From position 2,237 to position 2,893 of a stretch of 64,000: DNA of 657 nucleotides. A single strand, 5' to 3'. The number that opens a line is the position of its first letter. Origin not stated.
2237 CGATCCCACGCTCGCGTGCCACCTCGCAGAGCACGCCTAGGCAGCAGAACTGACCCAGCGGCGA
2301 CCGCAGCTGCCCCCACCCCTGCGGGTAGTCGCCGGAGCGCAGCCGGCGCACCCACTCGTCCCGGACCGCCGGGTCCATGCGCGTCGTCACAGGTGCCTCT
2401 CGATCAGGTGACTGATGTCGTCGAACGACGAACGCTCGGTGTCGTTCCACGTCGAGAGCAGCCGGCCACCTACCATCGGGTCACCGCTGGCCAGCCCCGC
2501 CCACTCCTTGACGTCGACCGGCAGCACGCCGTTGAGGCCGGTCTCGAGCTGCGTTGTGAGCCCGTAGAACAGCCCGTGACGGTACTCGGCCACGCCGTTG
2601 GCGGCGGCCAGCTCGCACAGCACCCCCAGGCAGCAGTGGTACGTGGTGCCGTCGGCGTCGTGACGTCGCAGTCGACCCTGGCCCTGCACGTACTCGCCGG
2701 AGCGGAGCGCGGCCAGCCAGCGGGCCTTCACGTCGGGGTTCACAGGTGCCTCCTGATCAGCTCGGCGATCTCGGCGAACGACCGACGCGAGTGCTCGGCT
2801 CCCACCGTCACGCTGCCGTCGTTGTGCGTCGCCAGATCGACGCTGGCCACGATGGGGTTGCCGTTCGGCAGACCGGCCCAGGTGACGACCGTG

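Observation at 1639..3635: Five-gene tandem array of diverged paralogs (CCLGVLC family)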

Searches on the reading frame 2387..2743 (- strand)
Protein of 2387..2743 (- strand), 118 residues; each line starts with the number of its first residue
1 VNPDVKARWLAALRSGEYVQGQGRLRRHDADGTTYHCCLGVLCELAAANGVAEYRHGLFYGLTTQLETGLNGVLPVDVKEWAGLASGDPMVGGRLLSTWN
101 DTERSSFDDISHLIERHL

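Call 3: search_protein_families(library=pfam, proteins=[window:2387-2743:-], max_evalue=1)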
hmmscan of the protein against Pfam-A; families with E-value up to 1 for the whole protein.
window:2387-2743:- (118 aa): 2 families
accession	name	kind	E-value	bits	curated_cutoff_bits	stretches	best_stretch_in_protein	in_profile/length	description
PF19698.5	DUF6197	-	0.12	13.2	24.6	1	22-116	24-107/111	Family of unknown function (DUF6197)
PF16010.10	CDH-cyt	-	0.17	12.1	27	1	74-103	43-71/178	Cytochrome domain of cellobiose dehydrogenase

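Call 4: search_protein_families(library=phrogs, proteins=[window:2387-2743:-], max_evalue=0.01)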
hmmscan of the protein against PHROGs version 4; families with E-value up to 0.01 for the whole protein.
window:2387-2743:- (118 aa): 1 family
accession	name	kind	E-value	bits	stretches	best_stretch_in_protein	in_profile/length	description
phrog_18067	-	unknown function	3.7e-19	70.4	1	1-91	1-83/129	-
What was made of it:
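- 2387..2743 (-): Gene 3: DUF8296 paralog, 118 aa. It is the shortest copy and the closest to the family consensus. Its variable hairpin is conserved between orthologs. phrog_18067 E = 3.7e-19 (call 4).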

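Call 7: search_protein_families(library=ncbifam, proteins=[window:2387-2743:-], max_evalue=1)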
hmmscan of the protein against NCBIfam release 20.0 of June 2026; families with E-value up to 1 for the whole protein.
window:2387-2743:- (118 aa): 0 families

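Call 9: search_dna_similar(query=window:2390-2743:-, collection=phages, mode=protein, max_rows=40, max_evalue=0.001)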
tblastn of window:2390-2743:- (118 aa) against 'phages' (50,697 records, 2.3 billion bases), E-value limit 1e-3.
Records with a match: 11; places in all: 19; records where one place covers at least 80% of the query: 8.
Best place of each record, by identity: <60% 11.
By first word of the organism name: Alteromonas 5; Synechococcus 3; Ralstonia 2; Bradyrhizobium 1.
By host as written in the record: Alteromonas macleodii str. 'Balearic Sea AD45' 5; Synechoccus sp. 2; - 2; Synechococcus sp. WH 7803 1; Bradyrhizobium japonicum S10J 1.
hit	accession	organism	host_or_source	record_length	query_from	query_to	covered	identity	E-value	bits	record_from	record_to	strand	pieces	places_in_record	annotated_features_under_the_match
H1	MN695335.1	Synechococcus phage B23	Synechoccus sp.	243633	1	118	100%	38.2%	3e-12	67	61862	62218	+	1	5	hypothetical protein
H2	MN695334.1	Synechococcus phage B3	Synechoccus sp.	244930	1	118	100%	38.2%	3e-12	67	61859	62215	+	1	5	hypothetical protein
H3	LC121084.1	Ralstonia phage RSP15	-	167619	1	89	75%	43.5%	2e-12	67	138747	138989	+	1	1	hypothetical protein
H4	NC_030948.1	Ralstonia phage RSP15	-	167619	1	89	75%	43.5%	2e-12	67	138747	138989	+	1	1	hypothetical protein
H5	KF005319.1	Alteromonas phage vB_AmaP_AD45-P4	Alteromonas macleodii str. 'Balearic ...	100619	9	117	92%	34.2%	8e-7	51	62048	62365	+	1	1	hypothetical protein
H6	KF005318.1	Alteromonas phage vB_AmaP_AD45-P3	Alteromonas macleodii str. 'Balearic ...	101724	9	117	92%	34.2%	8e-7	51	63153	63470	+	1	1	hypothetical protein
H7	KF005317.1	Alteromonas phage vB_AmaP_AD45-P1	Alteromonas macleodii str. 'Balearic ...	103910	9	117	92%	34.2%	8e-7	51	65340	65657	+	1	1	hypothetical protein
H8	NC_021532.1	Alteromonas phage vB_AmaP_AD45-P1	Alteromonas macleodii str. 'Balearic ...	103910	9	117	92%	34.2%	8e-7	51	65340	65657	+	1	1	hypothetical protein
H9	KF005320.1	Alteromonas phage vB_AmaP_AD45-P2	Alteromonas macleodii str. 'Balearic ...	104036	9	117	92%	34.2%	8e-7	51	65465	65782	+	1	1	hypothetical protein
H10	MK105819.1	Synechococcus phage S-H1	Synechococcus sp. WH 7803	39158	1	118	100%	27.3%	8e-4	43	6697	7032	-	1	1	hypothetical protein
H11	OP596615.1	Bradyrhizobium phage ppBjS10J-1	Bradyrhizobium japonicum S10J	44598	1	46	39%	52.2%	8e-5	46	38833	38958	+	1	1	hypothetical protein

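Call 12: get_annotated_region(hit=H1, flank=6000)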
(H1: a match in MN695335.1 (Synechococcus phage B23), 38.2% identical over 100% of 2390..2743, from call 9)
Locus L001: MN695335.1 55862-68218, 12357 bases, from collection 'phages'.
description: Synechococcus phage B23, complete genome.
organism: Synechococcus phage B23 (NCBI taxid 2674977)
taxonomy: Viruses; Duplodnaviria; Heunggongvirae; Uroviricota; Caudoviricetes; Kyanoviridae
host: Synechoccus sp.; source: -; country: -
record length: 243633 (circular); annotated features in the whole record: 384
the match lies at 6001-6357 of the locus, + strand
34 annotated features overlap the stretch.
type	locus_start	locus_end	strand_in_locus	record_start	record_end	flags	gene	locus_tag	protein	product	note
CDS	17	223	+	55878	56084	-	-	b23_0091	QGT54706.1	hypothetical protein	gp91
CDS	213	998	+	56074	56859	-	-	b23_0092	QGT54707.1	Ser/Thr protein phosphatase family protein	gp92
CDS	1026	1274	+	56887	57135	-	-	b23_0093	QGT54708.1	hypothetical protein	gp93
CDS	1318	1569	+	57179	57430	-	-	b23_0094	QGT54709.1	hypothetical protein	gp94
CDS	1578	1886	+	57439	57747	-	-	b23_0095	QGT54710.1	hypothetical protein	gp95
CDS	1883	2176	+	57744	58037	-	-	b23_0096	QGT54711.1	hypothetical protein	gp96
CDS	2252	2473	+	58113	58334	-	-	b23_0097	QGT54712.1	hypothetical protein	gp97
CDS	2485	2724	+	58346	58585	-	-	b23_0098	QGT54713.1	hypothetical protein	gp98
CDS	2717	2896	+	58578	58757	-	-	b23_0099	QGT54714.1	hypothetical protein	gp99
CDS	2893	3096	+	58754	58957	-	-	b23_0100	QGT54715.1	hypothetical protein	gp100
CDS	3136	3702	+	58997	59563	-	-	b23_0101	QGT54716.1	hypothetical protein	gp101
CDS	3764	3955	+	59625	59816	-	-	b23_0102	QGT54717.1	hypothetical protein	gp102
CDS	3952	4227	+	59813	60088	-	-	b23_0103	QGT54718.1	hypothetical protein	gp103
CDS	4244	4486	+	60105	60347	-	-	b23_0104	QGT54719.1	hypothetical protein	gp104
CDS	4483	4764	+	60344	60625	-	-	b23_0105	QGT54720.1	hypothetical protein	gp105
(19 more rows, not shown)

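Call 15: search_solved_structures(query=A2, max_evalue=10, show_alignments=2)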
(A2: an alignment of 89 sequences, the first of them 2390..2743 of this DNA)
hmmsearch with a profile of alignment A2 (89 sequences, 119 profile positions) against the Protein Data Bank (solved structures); distinct sequences matched with E-value up to 10: 0.
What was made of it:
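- Tried and rejected: A PDB sequence-profile search found nothing (call 15).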

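Call 20: predict_structure(alignment_id=A2)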
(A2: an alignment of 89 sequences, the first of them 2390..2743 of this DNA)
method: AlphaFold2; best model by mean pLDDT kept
length: 118 residues; sequences in the alignment: 89
mean_pLDDT: 94.1   pTM: 0.89
mean pLDDT of the five models: 94.1, 93.7, 93.4, 93.1, 91.0
residues with pLDDT >= 90: 101; 70-90: 13; 50-70: 4; < 50: 0
segments of 3 or more residues with pLDDT < 50: none
pLDDT, mean of each block of 10 residues (from residue 1): 98 98 95 97 98 90 73 91 97 97 98 98
secondary structure, 60 per line:
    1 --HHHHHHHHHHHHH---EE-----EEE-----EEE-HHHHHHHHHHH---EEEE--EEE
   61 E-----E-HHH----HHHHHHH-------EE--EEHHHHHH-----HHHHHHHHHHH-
elements in order: H3-15 E26-28 E34-36 H38-48 E52-55 E58-61 H76-82 H96-101 H107-117

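Call 22: fold_search(model_id=the predicted structure, library=pdb)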
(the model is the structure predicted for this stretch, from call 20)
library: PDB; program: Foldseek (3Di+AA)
matches with E <= 10: 132; with E <= 0.001: 0
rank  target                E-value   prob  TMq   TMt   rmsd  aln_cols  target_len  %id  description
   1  2zr7                  1.9e+00  0.11  0.23  0.10   8.7        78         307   10  Msreca native form II' (released 2008-12-09)
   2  1mo4                  2.8e+00  0.09  0.24  0.10   8.6        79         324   10  RECA-ATP-GAMMA-S COMPLEX (released 2003-02-18)
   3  5gzb_A                3.0e+00  0.09  0.26  0.31   5.6        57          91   18  Crystal Structure of Transcription Factor TEAD4 in Complex with M-CAT DNA (released 2017-04-19)
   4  4ppq                  3.0e+00  0.09  0.24  0.10   8.6        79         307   10  Mycobacterium tuberculosis RecA citrate bound low temperature structure IIA-CR (released 2015-03-18)
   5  8trg_A                3.0e+00  0.08  0.24  0.10   9.0        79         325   11  Structure of full-length LexA bound to a RecA filament (released 2023-11-15)
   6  3nuh_A                3.0e+00  0.03  0.20  0.06  18.7       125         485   13  A domain insertion in E. coli GyrB adopts a novel fold that plays a critical role in gyrase function (released 2010-08-11)
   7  2zrb                  3.4e+00  0.08  0.23  0.10   8.1        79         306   11  MsRecA Q196E Form II' (released 2008-12-09)
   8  8bws_A                3.4e+00  0.03  0.24  0.04  13.5       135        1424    9  Structure of yeast RNA Polymerase III elongation complex at 3.3 A (released 2023-04-05)
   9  8x4n_A                3.8e+00  0.04  0.14  0.14  10.2        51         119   12  Crystal structure of the PI3P-binding domain of Legionella SetA in complex with inositol 1,3-bisphosphate (released 2025-02-19)
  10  6dvc_D                3.8e+00  0.04  0.11  0.01  13.3        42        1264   17  Crystal structure of Mycobacterium tuberculosis transcription initiation complex(ECF sigma factor L) containing 5nt RN (released 2019-02-20)
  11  6zw9_A                4.1e+00  0.02  0.17  0.14  11.5        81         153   14  [4Fe-4S]-dependent thiouracil desulfidase TudS (DUF523Vcz) soaked with 4-thiouracil (S-SAD data) (released 2020-09-30)
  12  1g19                  4.3e+00  0.08  0.24  0.10   8.5        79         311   10  STRUCTURE OF RECA PROTEIN (released 2000-12-11)
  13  1mo6                  4.3e+00  0.07  0.24  0.10   8.6        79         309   10  RECA-DATP-MG COMPLEX (released 2003-02-18)
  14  8u41_A                4.3e+00  0.01  0.15  0.06  10.4        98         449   15  OvsA from Halomonas utahensis, an ovoselenol-biosynthetic selenoxide synthase in complex with histidine (released 2024-07-17)
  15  5wjq_D                4.6e+00  0.02  0.14  0.07  10.4        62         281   11  mouseZFP568-ZnF2-11 in complex with DNA (released 2018-03-07)
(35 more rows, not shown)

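Call 24: fold_search(model_id=the predicted structure, library=viral)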
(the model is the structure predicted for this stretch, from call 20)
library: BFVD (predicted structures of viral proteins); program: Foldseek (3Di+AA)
matches with E <= 10: 226; with E <= 0.001: 2
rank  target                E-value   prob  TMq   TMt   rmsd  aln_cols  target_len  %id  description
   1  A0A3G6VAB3            3.1e-07  1.00  0.75  0.79   5.0       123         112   28  (no name in the UniProt tables at hand)
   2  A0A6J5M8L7            8.6e-05  1.00  0.63  0.72   4.1       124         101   29  Uncharacterized protein [uncultured Caudovirales phage]
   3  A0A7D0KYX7            2.5e-02  0.98  0.53  0.49   6.6       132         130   16  (no name in the UniProt tables at hand)
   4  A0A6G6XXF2            3.6e-02  0.99  0.63  0.44   8.0       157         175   17  (no name in the UniProt tables at hand)
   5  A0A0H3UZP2            2.7e-01  0.11  0.16  0.13  10.2        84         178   14  (no name in the UniProt tables at hand)
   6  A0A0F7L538            3.0e-01  0.05  0.17  0.09  14.7       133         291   12  ERF superfamily protein [uncultured marine virus]
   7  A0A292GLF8            3.6e-01  0.14  0.24  0.18   8.8       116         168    7  (no name in the UniProt tables at hand)
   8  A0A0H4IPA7            3.8e-01  0.25  0.27  0.31   5.0        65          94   25  Uncharacterized protein [Stenotrophomonas phage IME-SM1]
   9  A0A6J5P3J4            4.3e-01  0.09  0.15  0.16  12.5        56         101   14  Uncharacterized protein [uncultured Caudovirales phage]
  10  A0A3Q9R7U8            4.9e-01  0.38  0.45  0.44   6.7       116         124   15  Uncharacterized protein [Bacillus phage pW4]
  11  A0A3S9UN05            5.5e-01  0.02  0.12  0.07  13.8       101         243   15  Minor tail protein [Arthrobacter phage Maja]
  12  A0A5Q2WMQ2            7.0e-01  0.23  0.40  0.23   6.7       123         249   19  (no name in the UniProt tables at hand)
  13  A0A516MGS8            7.4e-01  0.33  0.22  0.38   3.3        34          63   24  (no name in the UniProt tables at hand)
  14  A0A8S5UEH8            7.4e-01  0.13  0.18  0.30  13.1        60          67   13  Uncharacterized protein [Myoviridae sp. ctDvB7]
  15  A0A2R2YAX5            9.5e-01  0.23  0.49  0.40   6.3       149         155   13  Uncharacterized protein [Pseudomonas phage PPSC2]
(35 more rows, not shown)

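Call 25: find_encoding_contigs(protein=window:2387-2743:-, flank=10000, max_places=4)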
Protein window:2387-2743:- (118 aa): 2 contigs read that carry it; 2 places shown.
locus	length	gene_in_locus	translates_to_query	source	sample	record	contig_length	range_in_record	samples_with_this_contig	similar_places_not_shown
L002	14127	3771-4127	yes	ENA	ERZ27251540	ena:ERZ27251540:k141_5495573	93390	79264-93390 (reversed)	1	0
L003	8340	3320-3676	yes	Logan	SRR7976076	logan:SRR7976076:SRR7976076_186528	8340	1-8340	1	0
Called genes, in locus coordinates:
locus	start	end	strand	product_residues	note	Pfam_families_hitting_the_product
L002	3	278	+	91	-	?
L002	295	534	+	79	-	-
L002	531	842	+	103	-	PF13384:HTH_23 (weak), PF00196:GerE, PF08281:Sigma70_r4_2 (weak)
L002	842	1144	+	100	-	-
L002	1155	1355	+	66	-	-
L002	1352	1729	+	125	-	-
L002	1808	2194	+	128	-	-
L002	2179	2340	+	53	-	-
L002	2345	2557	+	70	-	-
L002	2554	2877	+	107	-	-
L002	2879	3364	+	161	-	PF26948:DUF8296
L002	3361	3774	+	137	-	PF26948:DUF8296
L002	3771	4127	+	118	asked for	PF26948:DUF8296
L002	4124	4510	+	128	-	PF26948:DUF8296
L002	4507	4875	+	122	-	PF26948:DUF8296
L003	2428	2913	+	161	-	PF26948:DUF8296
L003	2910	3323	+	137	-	PF26948:DUF8296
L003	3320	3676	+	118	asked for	PF26948:DUF8296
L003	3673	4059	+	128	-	PF26948:DUF8296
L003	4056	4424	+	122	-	PF26948:DUF8296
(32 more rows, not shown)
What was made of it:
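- On Pfam PF26948 (DUF8296): All five carry unmarked precomputed PF26948 hits, meaning E <= 1e-5 (call 25).
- Closest known: Pfam PF26948. Same: The identical proteins on the public contigs carry PF26948 hits (call 25), and all five hit phrog_18067 at E = 1e-12 to 4e-19 (call 4).
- Checked: Genes 2 and 4 therefore most likely start at GTG 2390 and GTG 3153, giving 128 and 137 aa, as the public gene calls have it (call 25).
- The phage is an actinophage, and the array is flanked by two GerE-type HTH genes in the same operon (call 25).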

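Call 32: find_related_loci(query=A2, collection=viral_contigs, flank=6000)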
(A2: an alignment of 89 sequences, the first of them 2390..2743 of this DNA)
Query A2 (118 aa) in viral_contigs; peptide patterns used: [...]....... (x = any residue, [..] = any of these).
598 stretches matched a pattern (row limit reached: there are more); 576 encode a relative of the query (tblastn E <= 1e-3); the best 80 are kept; 79 distinct loci.
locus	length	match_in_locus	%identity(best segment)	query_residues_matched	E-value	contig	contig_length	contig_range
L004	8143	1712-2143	40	1-118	5e-24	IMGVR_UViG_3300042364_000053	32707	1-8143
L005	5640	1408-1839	40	1-118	5e-24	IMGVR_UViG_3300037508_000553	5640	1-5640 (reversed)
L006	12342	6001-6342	43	1-118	1e-23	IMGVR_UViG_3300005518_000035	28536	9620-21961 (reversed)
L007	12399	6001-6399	41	1-118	4e-23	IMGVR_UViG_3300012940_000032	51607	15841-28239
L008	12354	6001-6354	39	1-118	1e-22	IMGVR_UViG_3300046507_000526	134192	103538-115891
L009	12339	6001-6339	43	1-118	1e-22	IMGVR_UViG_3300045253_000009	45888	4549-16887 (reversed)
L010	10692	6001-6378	42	1-117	3e-22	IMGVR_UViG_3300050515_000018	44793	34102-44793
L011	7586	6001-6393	44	1-118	3e-22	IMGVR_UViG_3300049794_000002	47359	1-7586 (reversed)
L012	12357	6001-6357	42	1-118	5e-22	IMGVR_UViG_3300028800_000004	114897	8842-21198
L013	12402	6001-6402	39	1-118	7e-22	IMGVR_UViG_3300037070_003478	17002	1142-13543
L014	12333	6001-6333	39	1-118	6e-21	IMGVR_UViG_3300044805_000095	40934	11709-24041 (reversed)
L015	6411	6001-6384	43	1-118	2e-21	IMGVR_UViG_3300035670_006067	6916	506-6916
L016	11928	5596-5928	43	1-118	3e-21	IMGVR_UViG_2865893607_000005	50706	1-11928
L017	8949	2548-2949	39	1-118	6e-21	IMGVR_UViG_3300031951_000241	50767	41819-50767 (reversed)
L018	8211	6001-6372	39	1-118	7e-21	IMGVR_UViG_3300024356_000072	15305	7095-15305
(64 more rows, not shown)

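Call 34: search_protein_representatives(alignment_id=A2)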
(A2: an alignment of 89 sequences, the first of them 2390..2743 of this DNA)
Query: 89 sequences, 119 profile positions. Proteins with E-value up to 0.001 (for the whole library): 44693; up to 1e-10: 28666; up to 1e-30: 287. The best 150 are listed.
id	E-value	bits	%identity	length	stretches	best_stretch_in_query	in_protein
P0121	6.3e-62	223.3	-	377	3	8-114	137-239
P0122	8.2e-48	177.7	-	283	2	8-117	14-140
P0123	8.1e-45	168.1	-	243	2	3-117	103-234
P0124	9.2e-41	155.0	-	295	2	4-119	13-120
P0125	1.6e-40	154.2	-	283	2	8-118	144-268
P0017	4.2e-37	143.2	-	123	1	1-119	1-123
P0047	5.1e-37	142.9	-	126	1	1-119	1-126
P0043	5.5e-36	139.6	-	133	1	1-119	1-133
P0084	8.6e-36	139.0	-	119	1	1-119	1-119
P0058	8.9e-36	138.9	-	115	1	1-119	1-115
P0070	1.2e-35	138.4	-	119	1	1-119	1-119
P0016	1.5e-35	138.2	-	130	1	1-119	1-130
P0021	1.8e-35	137.9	-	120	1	1-118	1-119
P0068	1.8e-35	137.9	-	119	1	1-118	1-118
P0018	2.2e-35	137.6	-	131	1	1-119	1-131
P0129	1.1e-34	135.4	-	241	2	4-117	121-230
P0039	1.6e-34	134.8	-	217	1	1-116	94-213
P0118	2.9e-33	130.8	-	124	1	1-119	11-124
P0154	3.0e-33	130.7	-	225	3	1-53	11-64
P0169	9.4e-33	129.2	-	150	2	1-119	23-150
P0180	1.5e-32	128.5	-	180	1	1-119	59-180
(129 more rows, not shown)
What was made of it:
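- The family has at least 44,693 clusters at 50% identity (call 34).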

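Call 35: search_protein_families(library=pfam, proteins=[P0180, P0121, P0154, P0123, P0124, P0129, P0169], max_evalue=0.01)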
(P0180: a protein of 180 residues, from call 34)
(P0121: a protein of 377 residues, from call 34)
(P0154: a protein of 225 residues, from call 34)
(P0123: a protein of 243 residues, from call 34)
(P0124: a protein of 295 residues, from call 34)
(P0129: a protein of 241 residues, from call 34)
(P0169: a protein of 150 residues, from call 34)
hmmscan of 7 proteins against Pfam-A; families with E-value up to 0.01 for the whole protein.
P0180 (180 aa): 0 families

P0121 (377 aa): 0 families

P0154 (225 aa): 0 families

P0123 (243 aa): 0 families

P0124 (295 aa): 0 families

P0129 (241 aa): 0 families

P0169 (150 aa): 0 families
